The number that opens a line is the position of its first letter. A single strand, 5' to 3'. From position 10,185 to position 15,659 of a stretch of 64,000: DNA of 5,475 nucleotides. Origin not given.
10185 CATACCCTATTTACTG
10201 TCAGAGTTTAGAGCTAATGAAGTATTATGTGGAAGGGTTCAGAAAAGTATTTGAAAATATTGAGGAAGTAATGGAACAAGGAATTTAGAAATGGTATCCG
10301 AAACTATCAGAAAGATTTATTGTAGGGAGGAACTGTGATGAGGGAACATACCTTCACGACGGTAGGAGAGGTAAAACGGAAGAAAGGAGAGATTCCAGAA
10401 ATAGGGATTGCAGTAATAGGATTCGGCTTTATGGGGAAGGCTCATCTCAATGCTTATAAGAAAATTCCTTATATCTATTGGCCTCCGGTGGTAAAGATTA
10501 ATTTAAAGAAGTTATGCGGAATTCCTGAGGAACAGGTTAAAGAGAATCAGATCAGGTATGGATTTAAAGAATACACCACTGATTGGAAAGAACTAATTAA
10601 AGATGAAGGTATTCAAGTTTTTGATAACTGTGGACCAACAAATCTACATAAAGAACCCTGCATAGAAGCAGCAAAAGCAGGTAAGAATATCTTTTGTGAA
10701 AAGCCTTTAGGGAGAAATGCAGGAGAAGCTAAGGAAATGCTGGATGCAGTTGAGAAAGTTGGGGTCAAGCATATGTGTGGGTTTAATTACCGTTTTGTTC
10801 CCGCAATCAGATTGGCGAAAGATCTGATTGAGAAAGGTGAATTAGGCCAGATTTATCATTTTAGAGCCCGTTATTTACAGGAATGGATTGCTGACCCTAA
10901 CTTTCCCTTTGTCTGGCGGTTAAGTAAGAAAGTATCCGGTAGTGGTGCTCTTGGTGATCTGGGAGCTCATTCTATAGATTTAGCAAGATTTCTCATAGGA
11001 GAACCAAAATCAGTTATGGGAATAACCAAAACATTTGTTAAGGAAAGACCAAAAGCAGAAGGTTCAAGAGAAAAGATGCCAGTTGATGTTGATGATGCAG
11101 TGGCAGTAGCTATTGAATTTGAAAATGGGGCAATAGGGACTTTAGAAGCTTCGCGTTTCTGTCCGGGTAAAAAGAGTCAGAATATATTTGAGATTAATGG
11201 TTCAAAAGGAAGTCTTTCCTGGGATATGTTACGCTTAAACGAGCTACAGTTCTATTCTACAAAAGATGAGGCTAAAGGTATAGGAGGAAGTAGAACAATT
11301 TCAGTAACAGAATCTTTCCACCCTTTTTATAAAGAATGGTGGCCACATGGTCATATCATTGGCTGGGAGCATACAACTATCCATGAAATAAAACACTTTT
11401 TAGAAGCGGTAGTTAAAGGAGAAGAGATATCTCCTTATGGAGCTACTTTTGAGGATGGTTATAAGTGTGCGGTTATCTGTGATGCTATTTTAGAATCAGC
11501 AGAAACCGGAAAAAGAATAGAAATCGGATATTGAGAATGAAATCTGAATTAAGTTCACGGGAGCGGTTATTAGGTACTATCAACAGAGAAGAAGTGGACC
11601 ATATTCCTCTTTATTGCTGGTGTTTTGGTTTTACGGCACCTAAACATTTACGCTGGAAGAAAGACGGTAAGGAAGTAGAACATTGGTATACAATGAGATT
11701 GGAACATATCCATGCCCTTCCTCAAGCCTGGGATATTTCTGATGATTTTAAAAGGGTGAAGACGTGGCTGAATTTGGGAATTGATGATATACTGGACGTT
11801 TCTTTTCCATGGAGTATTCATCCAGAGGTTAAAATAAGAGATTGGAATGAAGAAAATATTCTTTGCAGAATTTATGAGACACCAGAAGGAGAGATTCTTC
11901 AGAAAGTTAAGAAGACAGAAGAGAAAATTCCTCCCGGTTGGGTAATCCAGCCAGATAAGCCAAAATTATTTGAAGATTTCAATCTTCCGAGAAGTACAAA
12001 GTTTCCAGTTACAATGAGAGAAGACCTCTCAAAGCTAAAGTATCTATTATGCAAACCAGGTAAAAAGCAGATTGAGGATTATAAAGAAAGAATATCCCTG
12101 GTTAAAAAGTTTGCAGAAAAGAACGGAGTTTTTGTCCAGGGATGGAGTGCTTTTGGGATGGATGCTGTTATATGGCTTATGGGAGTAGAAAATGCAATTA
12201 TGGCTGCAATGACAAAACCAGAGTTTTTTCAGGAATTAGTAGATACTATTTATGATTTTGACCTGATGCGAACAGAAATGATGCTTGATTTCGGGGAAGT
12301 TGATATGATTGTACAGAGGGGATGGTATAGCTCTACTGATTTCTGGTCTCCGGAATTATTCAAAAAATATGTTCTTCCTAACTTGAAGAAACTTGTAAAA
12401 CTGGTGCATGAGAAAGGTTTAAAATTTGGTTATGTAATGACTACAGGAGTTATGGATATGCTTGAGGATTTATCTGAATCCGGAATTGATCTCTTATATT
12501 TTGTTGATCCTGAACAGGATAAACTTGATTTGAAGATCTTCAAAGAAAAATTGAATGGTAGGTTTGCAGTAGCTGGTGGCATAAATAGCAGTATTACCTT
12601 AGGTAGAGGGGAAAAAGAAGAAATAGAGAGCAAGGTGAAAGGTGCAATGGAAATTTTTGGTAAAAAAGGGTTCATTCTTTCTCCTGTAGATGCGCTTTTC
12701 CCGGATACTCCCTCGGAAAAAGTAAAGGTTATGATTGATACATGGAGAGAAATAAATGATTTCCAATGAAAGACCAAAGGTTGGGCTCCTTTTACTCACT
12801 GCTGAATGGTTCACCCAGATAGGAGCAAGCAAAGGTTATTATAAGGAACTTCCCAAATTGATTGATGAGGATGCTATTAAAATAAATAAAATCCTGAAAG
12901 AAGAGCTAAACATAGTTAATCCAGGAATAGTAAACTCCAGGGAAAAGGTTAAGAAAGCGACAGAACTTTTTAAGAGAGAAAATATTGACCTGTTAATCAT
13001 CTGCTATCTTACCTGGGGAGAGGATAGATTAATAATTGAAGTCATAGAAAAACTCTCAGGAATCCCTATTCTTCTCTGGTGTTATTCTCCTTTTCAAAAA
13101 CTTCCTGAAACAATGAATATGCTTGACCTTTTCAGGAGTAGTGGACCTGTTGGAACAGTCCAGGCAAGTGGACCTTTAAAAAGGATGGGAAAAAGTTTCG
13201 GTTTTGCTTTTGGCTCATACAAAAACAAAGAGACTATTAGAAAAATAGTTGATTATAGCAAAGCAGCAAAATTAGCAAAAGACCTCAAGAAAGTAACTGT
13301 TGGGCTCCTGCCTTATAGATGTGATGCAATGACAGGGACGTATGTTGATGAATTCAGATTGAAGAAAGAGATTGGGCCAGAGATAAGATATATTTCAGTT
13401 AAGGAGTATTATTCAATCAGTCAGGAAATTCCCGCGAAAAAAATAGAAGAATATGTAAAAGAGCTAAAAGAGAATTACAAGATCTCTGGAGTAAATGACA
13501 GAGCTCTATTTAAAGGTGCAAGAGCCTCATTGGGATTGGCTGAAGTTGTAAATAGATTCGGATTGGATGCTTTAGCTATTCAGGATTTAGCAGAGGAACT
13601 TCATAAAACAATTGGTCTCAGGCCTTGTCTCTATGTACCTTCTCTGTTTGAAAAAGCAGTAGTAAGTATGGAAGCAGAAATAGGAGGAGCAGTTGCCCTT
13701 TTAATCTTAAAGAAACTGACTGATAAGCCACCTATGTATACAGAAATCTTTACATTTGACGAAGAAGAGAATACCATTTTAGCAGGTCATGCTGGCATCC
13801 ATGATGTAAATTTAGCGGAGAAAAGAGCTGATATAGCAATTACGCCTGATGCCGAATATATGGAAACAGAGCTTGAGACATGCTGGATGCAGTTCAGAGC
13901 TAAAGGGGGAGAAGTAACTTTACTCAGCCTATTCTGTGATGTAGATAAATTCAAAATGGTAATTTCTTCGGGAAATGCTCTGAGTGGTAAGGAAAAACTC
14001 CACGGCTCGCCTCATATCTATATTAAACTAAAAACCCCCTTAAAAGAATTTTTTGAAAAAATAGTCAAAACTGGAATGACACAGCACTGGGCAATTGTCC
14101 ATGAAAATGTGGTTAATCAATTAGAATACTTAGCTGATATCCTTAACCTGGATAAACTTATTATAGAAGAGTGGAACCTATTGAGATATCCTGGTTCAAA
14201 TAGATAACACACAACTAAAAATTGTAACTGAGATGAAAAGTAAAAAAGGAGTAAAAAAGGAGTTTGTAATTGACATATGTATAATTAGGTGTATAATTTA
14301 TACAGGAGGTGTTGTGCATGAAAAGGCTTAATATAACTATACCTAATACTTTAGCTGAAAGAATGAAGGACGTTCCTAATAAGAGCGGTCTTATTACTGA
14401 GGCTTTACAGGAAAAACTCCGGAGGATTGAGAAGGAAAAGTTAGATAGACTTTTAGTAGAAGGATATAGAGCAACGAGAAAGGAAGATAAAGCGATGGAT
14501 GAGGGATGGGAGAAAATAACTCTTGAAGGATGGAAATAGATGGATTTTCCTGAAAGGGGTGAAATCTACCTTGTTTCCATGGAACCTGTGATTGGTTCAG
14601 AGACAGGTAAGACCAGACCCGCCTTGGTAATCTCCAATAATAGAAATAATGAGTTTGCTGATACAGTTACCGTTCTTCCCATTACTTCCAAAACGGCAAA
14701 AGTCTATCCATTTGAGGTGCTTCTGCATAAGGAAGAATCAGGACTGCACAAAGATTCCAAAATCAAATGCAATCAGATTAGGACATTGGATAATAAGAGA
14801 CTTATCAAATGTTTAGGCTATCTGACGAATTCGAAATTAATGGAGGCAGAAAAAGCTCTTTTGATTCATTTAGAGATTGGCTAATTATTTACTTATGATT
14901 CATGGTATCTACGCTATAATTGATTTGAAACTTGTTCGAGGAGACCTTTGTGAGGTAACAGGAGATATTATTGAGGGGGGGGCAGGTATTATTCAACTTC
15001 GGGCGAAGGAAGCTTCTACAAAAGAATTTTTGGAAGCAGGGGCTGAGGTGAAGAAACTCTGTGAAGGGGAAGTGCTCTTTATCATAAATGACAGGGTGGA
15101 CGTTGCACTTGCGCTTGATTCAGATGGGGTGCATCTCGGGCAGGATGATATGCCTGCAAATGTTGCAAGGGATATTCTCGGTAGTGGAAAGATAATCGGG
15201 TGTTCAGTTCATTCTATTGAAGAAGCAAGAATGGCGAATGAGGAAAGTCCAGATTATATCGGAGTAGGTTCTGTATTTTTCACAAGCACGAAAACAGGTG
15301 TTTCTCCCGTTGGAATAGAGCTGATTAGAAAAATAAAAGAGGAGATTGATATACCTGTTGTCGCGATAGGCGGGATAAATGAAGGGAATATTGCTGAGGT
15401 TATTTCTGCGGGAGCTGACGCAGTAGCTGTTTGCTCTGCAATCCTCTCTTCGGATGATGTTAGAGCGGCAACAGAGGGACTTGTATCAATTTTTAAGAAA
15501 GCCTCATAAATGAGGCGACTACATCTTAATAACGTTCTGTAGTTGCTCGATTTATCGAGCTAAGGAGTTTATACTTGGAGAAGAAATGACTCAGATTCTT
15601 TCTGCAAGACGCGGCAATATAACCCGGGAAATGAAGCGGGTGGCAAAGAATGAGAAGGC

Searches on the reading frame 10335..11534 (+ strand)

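Call 23: search_protein_families(library=pfam, proteins=[window:10335-11534:+], max_evalue=0.00001)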
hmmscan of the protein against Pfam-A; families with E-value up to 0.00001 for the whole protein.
window:10335-11534:+ (399 aa): 4 families
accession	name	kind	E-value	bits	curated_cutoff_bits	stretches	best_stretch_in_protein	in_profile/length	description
PF22725.1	GFO_IDH_MocA_C3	-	7.8e-36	123.3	27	1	159-294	2-123/124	GFO/IDH/MocA C-terminal domain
PF02894.22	GFO_IDH_MocA_C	-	1.3e-28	100.8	22.9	1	162-397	1-218/218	Oxidoreductase family, C-terminal alpha/beta domain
PF01408.29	GFO_IDH_MocA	-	2.5e-18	67.3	24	1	24-149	2-119/120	Oxidoreductase family, NAD-binding Rossmann fold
PF22685.1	Gal80p_C-like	-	6.8e-06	26.8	29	0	156-294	1-148/152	Gal80p, C-terminal domain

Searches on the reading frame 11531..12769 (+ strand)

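Call 23: search_protein_families(library=pfam, proteins=[window:11531-12769:+], max_evalue=0.00001)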
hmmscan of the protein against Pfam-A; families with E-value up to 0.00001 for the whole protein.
window:11531-12769:+ (412 aa): 1 family
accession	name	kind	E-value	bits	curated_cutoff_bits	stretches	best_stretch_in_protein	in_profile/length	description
PF01208.23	URO-D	-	3.3e-21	76.1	23.9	1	154-407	94-345/346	Uroporphyrinogen decarboxylase (URO-D)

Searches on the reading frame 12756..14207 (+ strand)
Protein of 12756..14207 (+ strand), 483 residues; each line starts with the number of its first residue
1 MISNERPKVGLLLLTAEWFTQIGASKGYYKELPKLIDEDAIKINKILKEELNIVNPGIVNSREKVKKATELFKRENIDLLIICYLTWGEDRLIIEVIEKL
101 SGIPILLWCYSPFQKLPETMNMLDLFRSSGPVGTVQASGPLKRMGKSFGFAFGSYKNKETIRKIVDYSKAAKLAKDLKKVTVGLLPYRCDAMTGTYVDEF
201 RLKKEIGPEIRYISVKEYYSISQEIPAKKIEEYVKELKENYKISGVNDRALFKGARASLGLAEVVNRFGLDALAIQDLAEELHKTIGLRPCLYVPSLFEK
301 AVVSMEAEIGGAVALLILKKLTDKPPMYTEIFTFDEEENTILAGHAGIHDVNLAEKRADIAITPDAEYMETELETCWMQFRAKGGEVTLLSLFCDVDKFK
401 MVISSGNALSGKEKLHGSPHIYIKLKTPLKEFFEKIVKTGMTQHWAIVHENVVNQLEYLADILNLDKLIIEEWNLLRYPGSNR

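Call 24: search_protein_families(library=pfam, proteins=[window:12756-14207:+], max_evalue=0.00001)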
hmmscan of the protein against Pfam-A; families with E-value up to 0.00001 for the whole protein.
window:12756-14207:+ (483 aa): 0 families

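Call 57: search_protein_families(library=pfam, proteins=[window:12756-14207:+], max_evalue=0.01)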
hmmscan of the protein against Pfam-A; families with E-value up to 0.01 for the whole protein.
window:12756-14207:+ (483 aa): 3 families
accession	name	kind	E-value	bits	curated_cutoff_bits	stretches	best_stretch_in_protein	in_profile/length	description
PF11762.14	Arabinose_Iso_C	-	1.4e-05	25.3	25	1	332-465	10-143/144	L-arabinose isomerase C-terminal domain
PF02952.23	Fucose_iso_C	-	0.0032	17.6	29.3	1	371-466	36-138/143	L-fucose isomerase, C-terminal domain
PF24856.1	AraA_central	-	0.0043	17.9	24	1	198-274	18-100/148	L-arabinose isomerase central domain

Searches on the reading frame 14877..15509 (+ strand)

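Call 24: search_protein_families(library=pfam, proteins=[window:14877-15509:+], max_evalue=0.00001)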
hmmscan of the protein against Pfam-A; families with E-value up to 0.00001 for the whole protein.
window:14877-15509:+ (210 aa): 2 families
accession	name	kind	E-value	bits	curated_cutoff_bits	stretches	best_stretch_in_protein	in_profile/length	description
PF02581.23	TMP-TENI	-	2.1e-64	216.6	27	1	11-189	1-180/180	Thiamine monophosphate synthase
PF03060.21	NMO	-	3.3e-08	33.7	28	1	70-197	102-233/331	Nitronate monooxygenase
